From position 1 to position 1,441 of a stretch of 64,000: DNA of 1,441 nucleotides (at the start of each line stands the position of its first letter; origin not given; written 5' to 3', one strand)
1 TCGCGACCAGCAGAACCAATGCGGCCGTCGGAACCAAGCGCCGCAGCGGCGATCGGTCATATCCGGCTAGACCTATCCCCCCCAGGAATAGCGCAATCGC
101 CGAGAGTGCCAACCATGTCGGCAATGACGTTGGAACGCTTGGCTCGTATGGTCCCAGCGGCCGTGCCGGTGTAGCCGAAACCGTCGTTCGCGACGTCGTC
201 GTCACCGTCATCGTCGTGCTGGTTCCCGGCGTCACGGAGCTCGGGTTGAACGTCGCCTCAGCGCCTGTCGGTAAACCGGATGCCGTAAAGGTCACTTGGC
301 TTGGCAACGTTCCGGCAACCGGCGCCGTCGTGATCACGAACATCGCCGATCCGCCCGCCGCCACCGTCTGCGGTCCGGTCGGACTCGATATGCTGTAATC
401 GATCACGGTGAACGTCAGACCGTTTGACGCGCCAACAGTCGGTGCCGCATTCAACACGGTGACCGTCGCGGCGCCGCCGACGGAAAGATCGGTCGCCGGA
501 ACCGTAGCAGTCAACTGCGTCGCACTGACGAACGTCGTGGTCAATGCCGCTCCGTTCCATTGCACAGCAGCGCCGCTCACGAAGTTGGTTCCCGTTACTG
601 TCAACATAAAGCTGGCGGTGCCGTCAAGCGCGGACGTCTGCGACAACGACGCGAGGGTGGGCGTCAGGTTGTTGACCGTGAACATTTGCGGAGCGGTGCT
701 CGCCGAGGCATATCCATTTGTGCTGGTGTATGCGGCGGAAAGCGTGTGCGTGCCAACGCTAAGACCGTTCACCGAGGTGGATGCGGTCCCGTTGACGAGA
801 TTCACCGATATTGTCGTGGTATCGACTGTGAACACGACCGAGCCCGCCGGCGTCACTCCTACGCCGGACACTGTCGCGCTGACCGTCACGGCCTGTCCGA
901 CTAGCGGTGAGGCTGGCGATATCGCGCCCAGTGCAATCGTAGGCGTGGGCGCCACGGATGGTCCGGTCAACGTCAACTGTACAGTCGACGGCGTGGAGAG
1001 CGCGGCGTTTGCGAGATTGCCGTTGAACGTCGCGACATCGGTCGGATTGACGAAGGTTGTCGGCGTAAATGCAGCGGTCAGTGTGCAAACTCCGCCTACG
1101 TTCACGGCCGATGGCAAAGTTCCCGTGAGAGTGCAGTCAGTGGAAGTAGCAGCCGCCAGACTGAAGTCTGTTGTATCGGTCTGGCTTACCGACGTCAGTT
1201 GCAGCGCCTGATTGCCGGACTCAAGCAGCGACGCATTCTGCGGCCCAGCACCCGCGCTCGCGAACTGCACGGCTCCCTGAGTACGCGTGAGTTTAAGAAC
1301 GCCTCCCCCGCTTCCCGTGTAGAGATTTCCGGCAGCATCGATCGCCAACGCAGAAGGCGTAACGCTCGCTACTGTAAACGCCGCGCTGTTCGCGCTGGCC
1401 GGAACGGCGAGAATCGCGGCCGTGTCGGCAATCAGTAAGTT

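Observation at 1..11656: Giant >=3,885-codon ORF, invisible in the ORF track, fuses an apparently intact pectin methylesterase (CE8) and a polygalacturonase (GH28) with two NHL-propeller arrays and Ig-like spacers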

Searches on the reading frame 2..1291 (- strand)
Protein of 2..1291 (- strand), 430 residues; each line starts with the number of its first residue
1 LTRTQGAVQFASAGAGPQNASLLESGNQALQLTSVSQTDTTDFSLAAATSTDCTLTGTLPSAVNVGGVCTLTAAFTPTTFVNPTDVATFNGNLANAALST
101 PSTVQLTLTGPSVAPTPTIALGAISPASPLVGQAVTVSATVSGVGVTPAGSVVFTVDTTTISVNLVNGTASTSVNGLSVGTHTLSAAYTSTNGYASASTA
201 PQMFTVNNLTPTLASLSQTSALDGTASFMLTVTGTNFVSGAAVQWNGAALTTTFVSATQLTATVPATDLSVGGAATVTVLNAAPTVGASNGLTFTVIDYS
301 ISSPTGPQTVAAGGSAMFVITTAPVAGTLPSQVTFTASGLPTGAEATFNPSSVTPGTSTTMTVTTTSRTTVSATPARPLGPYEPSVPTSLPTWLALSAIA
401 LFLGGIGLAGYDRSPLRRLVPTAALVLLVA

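Call 15: search_protein_families(library=pfam, proteins=[window:2-1291:-], max_evalue=0.01)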
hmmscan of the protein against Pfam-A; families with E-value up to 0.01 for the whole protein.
window:2-1291:- (430 aa): 1 family
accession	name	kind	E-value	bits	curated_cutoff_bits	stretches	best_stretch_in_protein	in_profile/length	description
PF16640.11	Big_3_5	-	2e-11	44.8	35.5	1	124-207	3-88/88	Bacterial Ig-like domain (group 3)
